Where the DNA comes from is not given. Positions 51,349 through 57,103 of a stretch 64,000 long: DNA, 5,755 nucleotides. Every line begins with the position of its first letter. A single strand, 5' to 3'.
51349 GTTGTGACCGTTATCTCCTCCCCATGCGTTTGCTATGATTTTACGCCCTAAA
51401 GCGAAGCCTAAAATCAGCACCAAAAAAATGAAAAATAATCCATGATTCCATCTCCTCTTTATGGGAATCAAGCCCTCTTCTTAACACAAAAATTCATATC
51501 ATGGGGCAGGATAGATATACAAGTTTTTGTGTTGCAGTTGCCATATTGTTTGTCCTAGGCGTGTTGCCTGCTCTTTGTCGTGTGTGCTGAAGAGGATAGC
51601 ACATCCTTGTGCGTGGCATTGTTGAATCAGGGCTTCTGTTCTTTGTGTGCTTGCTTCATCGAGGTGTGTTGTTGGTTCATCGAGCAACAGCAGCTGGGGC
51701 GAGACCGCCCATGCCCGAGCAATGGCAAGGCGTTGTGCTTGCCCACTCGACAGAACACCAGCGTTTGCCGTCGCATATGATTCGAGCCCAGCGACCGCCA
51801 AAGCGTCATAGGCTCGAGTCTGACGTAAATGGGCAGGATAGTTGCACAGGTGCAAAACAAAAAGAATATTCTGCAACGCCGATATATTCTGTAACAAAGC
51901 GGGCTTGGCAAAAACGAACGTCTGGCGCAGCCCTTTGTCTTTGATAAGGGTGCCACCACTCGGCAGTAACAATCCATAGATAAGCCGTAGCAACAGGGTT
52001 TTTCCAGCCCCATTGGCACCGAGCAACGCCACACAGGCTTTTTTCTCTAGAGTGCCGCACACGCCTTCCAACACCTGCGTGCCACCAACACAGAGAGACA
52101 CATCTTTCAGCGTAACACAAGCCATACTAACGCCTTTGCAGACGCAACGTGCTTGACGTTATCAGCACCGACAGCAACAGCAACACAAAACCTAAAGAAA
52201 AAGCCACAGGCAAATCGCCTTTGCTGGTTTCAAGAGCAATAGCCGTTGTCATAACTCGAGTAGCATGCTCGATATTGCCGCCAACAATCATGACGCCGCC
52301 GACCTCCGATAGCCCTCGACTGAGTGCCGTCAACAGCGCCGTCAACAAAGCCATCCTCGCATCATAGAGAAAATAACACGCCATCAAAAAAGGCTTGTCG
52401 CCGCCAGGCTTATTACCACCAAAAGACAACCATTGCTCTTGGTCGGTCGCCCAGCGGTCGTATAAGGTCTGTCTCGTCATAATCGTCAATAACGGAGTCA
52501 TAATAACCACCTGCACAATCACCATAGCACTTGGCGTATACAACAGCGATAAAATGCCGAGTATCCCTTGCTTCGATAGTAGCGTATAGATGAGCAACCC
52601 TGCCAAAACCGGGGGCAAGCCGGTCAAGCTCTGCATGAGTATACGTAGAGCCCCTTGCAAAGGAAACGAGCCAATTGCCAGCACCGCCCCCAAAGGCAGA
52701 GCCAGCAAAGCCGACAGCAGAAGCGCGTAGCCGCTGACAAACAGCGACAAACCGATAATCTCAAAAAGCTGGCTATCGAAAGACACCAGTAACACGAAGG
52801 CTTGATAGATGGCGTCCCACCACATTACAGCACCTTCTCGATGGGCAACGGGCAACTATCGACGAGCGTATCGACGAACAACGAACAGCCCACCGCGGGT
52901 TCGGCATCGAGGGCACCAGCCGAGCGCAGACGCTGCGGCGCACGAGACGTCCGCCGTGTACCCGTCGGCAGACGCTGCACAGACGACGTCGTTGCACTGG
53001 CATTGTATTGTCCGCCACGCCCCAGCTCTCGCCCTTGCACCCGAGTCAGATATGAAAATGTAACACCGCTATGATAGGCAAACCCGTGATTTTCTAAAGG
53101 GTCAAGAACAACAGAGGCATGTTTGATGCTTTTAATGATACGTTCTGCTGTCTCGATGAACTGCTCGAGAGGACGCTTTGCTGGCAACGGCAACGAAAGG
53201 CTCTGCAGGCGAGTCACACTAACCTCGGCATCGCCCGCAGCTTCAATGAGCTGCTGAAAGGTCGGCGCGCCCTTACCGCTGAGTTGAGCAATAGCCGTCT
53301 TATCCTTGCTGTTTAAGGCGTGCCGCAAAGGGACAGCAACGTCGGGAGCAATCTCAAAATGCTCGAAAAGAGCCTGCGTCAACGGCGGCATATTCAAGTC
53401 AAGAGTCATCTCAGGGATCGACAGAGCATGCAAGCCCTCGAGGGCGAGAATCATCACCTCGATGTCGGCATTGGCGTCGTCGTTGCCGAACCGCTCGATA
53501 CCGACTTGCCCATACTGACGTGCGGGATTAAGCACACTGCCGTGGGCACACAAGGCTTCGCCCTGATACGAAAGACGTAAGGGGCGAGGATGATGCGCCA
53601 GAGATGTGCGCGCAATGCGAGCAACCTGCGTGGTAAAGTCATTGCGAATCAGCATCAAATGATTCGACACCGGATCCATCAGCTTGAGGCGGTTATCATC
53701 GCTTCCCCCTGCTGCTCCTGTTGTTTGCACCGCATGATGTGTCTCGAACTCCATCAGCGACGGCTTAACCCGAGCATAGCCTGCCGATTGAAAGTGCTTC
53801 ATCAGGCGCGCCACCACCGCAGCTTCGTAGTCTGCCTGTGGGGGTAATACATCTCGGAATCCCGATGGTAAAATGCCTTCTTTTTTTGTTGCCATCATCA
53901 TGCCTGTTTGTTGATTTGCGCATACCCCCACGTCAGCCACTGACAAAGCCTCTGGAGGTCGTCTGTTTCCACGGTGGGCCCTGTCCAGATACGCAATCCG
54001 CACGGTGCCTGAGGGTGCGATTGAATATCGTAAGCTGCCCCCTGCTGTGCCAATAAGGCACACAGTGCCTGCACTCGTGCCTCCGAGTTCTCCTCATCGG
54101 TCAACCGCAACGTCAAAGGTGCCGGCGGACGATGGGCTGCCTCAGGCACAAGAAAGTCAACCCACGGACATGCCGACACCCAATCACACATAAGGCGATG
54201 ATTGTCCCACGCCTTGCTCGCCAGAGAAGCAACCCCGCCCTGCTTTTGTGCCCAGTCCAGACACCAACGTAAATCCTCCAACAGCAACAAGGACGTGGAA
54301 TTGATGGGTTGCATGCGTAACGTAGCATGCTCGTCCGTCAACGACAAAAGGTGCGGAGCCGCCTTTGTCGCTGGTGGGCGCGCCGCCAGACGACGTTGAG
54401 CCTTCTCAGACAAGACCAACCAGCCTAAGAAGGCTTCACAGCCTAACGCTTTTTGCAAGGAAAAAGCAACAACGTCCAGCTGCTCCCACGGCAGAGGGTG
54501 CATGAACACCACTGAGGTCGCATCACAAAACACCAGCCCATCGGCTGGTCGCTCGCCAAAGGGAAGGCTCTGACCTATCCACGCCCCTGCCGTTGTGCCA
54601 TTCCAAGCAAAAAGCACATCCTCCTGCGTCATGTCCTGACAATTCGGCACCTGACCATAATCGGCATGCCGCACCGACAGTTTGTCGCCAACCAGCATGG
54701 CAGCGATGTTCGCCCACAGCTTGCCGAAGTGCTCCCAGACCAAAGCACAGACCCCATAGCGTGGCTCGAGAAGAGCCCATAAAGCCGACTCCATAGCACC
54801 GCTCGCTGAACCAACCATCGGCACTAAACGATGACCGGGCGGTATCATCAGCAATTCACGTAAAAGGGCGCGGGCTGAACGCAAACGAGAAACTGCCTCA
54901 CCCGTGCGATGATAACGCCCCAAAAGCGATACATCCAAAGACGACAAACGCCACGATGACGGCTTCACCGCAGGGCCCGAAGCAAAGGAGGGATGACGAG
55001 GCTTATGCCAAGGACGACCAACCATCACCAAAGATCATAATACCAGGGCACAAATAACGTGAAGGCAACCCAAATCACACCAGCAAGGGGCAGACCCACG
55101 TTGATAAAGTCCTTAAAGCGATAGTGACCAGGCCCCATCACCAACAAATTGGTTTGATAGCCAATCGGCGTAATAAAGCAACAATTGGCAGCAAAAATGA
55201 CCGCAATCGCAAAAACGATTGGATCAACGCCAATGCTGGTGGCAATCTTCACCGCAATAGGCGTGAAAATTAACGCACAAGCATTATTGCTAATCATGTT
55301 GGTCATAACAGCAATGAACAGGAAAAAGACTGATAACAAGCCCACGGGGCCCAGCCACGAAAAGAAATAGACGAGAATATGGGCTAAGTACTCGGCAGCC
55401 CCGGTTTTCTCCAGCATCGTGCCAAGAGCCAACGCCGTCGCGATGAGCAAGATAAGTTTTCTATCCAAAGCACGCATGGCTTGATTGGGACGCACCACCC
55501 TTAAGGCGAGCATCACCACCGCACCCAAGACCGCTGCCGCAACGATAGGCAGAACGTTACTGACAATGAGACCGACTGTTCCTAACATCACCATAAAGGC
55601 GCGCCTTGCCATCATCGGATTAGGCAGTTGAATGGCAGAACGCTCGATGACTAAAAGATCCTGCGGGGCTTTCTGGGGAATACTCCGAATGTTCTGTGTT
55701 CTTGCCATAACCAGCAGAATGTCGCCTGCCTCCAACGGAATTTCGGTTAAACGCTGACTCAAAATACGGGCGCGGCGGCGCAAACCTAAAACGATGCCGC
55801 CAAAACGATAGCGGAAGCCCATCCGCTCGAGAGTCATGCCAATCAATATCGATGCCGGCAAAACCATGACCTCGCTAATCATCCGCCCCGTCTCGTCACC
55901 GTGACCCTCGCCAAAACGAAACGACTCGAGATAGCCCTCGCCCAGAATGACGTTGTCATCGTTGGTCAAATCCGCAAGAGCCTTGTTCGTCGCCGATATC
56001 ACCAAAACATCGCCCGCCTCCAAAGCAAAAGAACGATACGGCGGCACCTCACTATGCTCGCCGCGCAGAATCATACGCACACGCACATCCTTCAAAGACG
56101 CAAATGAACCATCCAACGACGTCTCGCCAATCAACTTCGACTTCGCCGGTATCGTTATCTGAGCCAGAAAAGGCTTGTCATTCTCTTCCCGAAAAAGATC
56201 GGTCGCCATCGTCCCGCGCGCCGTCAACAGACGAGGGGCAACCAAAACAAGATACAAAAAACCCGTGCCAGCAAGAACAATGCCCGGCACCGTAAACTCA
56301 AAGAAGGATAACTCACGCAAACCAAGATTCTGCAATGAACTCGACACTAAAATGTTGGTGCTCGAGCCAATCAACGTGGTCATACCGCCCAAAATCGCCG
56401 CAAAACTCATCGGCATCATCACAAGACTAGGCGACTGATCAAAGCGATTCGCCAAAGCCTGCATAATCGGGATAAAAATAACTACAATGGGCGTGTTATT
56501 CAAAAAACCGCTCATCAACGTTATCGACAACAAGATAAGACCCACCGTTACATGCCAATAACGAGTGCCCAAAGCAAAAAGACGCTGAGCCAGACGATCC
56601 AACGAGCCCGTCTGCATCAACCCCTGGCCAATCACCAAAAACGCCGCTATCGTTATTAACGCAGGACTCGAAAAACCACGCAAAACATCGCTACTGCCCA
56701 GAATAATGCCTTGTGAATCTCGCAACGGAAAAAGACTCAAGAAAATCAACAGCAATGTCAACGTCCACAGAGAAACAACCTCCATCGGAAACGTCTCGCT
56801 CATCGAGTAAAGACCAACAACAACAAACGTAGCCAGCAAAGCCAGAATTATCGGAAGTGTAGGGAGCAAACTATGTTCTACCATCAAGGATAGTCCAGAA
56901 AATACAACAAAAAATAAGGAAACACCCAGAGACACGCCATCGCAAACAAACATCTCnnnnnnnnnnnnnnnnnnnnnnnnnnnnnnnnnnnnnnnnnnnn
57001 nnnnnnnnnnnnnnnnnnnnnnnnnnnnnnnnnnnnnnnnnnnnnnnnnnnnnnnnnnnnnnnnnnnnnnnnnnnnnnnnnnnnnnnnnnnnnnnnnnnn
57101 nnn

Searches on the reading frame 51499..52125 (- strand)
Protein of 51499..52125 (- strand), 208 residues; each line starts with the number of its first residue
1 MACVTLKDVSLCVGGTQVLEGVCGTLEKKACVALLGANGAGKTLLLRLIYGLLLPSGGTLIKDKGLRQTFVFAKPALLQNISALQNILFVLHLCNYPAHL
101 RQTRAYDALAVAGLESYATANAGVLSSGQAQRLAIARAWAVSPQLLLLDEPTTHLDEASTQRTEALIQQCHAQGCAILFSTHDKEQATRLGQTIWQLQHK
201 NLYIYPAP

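Call 37: search_protein_families(library=pfam, proteins=[window:51499-52125:-], max_evalue=0.00001)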
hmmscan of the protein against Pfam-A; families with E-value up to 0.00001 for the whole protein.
window:51499-52125:- (208 aa): 2 families
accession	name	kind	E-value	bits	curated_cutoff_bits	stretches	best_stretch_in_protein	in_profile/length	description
PF00005.33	ABC_tran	-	4.5e-23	82.8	25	1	20-153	2-137/137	ABC transporter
PF13304.12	AAA_21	-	2.8e-08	34.6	27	0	120-183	233-299/304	AAA domain, putative AbiEii toxin, Type IV TA system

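Call 66: search_protein_families(library=ncbifam, proteins=[window:51499-52125:-], max_evalue=0.001)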
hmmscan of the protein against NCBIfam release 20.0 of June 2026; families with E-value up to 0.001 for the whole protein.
window:51499-52125:- (208 aa): 186 families (the best 25 are shown)
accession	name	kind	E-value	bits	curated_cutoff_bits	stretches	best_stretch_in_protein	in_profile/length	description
TIGR02673.1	FtsE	equivalog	1.8e-32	112.8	264.85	1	6-200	4-213/214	cell division ATP-binding protein FtsE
NF040873.1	AztA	equivalog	1.4e-30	106.3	220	1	14-190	3-185/191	zinc ABC transporter ATP-binding protein AztA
TIGR01189.1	ccmA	equivalog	8.9e-30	103.8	131.6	1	7-187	4-190/198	heme ABC exporter ATP-binding protein CcmA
TIGR00968.1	3a0106s01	subfamily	9.7e-29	100.5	342.75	1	5-200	2-207/237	sulfate ABC transporter ATP-binding protein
NF000355.4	ribo_prot_ABC_F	equivalog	1.1e-28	100.4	380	1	3-205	2-195/499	ribosomal protection-like ABC-F family protein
TIGR01166.1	cbiO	subfamily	1.4e-27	96.4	211.8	2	102-185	105-188/190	cobalt ABC transporter, ATP-binding protein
NF006987.0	PRK09452.1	equivalog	1.5e-27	96.3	482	1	3-195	17-219/378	spermidine/putrescine ABC transporter ATP-binding protein PotA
NF008421.0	PRK11248.1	equivalog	3e-27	95.8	357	1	7-191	5-196/255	taurine ABC transporter ATP-binding subunit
TIGR01188.1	drrA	subfamily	3.2e-27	95.6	312.45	1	15-199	5-199/302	daunorubicin resistance ABC transporter, ATP-binding protein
NF010061.0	PRK13538.1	equivalog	3e-26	92.2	195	1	8-188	10-197/211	cytochrome c biogenesis heme-transporting ATPase CcmA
TIGR03265.1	PhnT2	equivalog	5.1e-26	91.7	457.7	1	5-200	6-211/353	putative 2-aminoethylphosphonate ABC transporter ATP-binding protein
TIGR02982.1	heterocyst_DevA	subfamily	7.9e-26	91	295.8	1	16-185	18-203/220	ABC exporter ATP-binding subunit, DevA family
TIGR02857.1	CydD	equivalog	1.6e-25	90.1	435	1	4-194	322-527/529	thiol reductant ABC exporter subunit CydD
TIGR02211.1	LolD_lipo_ex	equivalog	2.8e-25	89.2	307.75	1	16-194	18-212/221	lipoprotein-releasing ABC transporter ATP-binding protein LolD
TIGR01187.1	potA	subfamily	6.1e-25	88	355.6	1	34-195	1-172/325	polyamine ABC transporter ATP-binding protein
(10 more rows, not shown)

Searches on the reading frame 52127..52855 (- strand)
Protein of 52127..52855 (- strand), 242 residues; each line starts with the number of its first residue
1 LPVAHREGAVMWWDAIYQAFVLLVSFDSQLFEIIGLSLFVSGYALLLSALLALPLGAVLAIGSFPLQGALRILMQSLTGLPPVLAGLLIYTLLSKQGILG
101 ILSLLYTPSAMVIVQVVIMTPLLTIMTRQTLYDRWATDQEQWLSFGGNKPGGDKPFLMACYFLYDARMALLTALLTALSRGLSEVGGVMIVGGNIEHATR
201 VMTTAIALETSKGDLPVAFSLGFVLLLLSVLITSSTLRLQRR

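Call 37: search_protein_families(library=pfam, proteins=[window:52127-52855:-], max_evalue=0.00001)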
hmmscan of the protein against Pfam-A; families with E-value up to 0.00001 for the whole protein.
window:52127-52855:- (242 aa): 0 families

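Call 66: search_protein_families(library=ncbifam, proteins=[window:52127-52855:-], max_evalue=0.001)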
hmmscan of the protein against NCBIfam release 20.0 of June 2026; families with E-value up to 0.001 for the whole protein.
window:52127-52855:- (242 aa): 9 families
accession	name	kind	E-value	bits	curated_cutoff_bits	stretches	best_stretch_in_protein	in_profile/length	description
NF038017.1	ABC_perm1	subfamily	4.5e-57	193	100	1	37-226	1-184/184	ABC transporter permease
NF041773.1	tung_perm_TupB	equivalog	3.7e-38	131.6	320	1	14-241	6-227/230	tungstate ABC transporter permease TupB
TIGR02141.1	modB_ABC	equivalog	7.2e-14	51.9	182.6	1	36-241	2-207/208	molybdate ABC transporter permease subunit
TIGR01581.1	Mo_ABC_porter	hypoth_equivalog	1.9e-13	50.4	210.3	1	22-230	11-220/225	ABC transporter permease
TIGR00969.1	3a0106s02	subfamily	3.8e-12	46.3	240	1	27-240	56-270/272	sulfate ABC transporter permease subunit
TIGR02140.1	permease_CysW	equivalog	4.2e-08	33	329.1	1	27-232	42-248/261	sulfate ABC transporter permease subunit CysW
TIGR02139.1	permease_CysT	equivalog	5.3e-08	32.8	246.1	1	26-236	44-255/265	sulfate ABC transporter permease subunit CysT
NF008208.0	PRK10971.1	equivalog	5.4e-07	29.4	415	1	29-242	55-269/277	sulfate/thiosulfate ABC transporter permease CysT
NF006939.0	PRK09421.1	equivalog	5e-05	22.8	262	1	26-224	4-205/230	molybdate ABC transporter permease subunit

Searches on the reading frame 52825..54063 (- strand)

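Call 37: search_protein_families(library=pfam, proteins=[window:52825-54063:-], max_evalue=0.00001)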
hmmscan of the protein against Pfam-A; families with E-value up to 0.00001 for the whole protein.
window:52825-54063:- (412 aa): 1 family
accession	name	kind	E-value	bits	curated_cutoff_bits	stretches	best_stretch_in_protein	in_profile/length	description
PF13393.11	tRNA-synt_His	-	2.8e-63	214.5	25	1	68-358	1-290/308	Histidyl-tRNA synthetase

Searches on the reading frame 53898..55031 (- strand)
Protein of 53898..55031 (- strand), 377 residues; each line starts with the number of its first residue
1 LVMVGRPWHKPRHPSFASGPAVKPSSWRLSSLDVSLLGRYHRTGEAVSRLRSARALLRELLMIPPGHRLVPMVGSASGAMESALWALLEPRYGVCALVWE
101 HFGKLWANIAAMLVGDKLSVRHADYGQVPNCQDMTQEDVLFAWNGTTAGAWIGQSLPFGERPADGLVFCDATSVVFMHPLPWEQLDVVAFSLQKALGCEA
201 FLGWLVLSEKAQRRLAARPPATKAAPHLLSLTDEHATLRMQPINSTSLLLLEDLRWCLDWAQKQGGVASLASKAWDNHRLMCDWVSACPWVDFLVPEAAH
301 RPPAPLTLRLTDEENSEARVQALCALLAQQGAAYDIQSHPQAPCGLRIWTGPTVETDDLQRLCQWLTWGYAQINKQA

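Call 37: search_protein_families(library=pfam, proteins=[window:53898-55031:-], max_evalue=0.00001)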
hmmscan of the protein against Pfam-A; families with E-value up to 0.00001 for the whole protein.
window:53898-55031:- (377 aa): 0 families

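Call 66: search_protein_families(library=ncbifam, proteins=[window:53898-55031:-], max_evalue=0.001)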
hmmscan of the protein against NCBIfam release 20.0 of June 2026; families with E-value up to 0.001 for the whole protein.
window:53898-55031:- (377 aa): 5 families
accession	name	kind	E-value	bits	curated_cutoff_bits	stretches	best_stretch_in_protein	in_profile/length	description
NF002841.0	PRK03080.1-2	equivalog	3.3e-93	312.7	477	1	3-376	3-386/389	phosphoserine transaminase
TIGR01365.1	serC_2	equivalog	1.7e-75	254.5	448.2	1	10-372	1-373/374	phosphoserine transaminase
TIGR01366.1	serC_3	equivalog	7.6e-17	61.5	401.65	1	11-365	2-353/361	phosphoserine transaminase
TIGR01364.1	serC_1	equivalog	3.5e-07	29.4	443.6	1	33-285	30-276/358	phosphoserine transaminase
NF003764.0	PRK05355.1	equivalog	4.3e-07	29.2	253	1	31-287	31-277/357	3-phosphoserine/phosphohydroxythreonine transaminase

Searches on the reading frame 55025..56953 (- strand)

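Call 37: search_protein_families(library=pfam, proteins=[window:55025-56953:-], max_evalue=0.00001)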
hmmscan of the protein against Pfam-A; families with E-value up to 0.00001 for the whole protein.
window:55025-56953:- (642 aa): 2 families
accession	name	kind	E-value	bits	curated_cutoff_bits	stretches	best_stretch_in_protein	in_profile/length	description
PF03600.22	CitMHS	-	1e-66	225.8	31.9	2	51-582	5-332/336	Citrate transporter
PF02080.26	TrkA_C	-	2.2e-17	63.1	27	2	360-424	2-65/71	TrkA-C domain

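Call 66: search_protein_families(library=ncbifam, proteins=[window:55025-56953:-], max_evalue=0.001)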
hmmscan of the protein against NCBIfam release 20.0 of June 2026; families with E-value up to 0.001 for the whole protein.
window:55025-56953:- (642 aa): 2 families
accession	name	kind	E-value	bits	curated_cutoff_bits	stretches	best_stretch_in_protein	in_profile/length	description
TIGR00785.1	dass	subfamily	7.7e-37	127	198.6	2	451-637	250-442/444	DASS family sodium-coupled anion symporter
TIGR00786.1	dctM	subfamily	0.0001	21.2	268.45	1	500-636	262-398/405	TRAP transporter large permease subunit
